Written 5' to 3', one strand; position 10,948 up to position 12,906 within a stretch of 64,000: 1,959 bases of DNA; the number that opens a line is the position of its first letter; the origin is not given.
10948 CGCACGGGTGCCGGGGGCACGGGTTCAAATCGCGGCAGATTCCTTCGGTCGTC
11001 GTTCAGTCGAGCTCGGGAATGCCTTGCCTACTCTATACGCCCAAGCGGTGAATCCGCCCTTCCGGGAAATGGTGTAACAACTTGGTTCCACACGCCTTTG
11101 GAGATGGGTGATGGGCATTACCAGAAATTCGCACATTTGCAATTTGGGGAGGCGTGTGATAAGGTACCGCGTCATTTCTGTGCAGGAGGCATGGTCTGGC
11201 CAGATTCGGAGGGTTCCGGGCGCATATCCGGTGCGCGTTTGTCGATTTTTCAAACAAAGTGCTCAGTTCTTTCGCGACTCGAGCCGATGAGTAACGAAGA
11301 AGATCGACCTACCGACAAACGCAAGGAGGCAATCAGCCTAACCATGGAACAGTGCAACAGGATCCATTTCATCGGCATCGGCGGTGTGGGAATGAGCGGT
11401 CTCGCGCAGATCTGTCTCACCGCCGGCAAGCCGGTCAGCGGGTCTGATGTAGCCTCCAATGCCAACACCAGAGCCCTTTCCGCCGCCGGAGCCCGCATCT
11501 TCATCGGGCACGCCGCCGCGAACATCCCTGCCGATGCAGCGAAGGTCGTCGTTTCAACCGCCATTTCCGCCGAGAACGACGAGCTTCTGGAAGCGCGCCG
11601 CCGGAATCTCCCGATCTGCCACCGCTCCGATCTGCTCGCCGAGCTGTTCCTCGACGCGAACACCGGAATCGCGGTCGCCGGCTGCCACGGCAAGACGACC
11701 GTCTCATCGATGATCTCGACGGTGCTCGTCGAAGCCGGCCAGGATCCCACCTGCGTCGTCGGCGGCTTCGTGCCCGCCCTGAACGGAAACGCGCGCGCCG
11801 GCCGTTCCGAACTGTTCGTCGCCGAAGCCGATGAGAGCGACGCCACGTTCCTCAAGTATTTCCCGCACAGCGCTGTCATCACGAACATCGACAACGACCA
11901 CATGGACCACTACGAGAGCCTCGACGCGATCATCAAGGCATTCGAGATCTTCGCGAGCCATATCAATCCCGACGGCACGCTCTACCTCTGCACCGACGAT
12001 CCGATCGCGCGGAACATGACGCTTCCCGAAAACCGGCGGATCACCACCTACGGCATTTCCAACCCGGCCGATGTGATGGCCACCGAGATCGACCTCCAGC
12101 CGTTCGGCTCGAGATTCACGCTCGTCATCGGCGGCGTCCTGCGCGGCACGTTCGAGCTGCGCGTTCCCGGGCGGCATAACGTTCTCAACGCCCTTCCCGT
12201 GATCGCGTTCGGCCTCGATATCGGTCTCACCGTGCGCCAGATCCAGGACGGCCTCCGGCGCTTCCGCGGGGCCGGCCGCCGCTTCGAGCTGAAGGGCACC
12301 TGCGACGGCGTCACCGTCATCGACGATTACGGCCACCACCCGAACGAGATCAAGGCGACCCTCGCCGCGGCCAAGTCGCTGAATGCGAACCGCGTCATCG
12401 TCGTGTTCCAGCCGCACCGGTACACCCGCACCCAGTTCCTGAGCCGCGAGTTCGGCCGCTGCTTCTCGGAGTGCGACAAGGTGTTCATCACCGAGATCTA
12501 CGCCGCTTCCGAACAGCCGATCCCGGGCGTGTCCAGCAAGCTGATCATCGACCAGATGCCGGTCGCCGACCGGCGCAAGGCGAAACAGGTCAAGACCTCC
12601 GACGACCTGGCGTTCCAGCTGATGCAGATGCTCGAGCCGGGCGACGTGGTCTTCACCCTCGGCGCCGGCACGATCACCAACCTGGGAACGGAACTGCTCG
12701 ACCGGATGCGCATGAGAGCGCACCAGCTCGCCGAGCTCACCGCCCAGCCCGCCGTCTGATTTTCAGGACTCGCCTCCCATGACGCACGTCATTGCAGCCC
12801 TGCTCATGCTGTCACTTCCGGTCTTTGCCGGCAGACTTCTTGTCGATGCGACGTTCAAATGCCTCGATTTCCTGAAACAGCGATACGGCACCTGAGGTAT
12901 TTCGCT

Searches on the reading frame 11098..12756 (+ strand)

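Call 13: search_protein_families(library=pfam, proteins=[window:11098-12756:+], max_evalue=0.001)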
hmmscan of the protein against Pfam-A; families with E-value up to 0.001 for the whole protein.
window:11098-12756:+ (553 aa): 3 families
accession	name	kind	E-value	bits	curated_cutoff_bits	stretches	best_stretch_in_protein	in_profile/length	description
PF01225.30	Mur_ligase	-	2.1e-26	92.5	21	1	88-184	1-91/95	Mur ligase family, catalytic domain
PF08245.18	Mur_ligase_M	-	4e-26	92.7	24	1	193-370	1-198/200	Mur ligase middle domain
PF02875.26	Mur_ligase_C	-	1.7e-22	81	28.4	1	394-524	1-127/127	Mur ligase, glutamate ligase domain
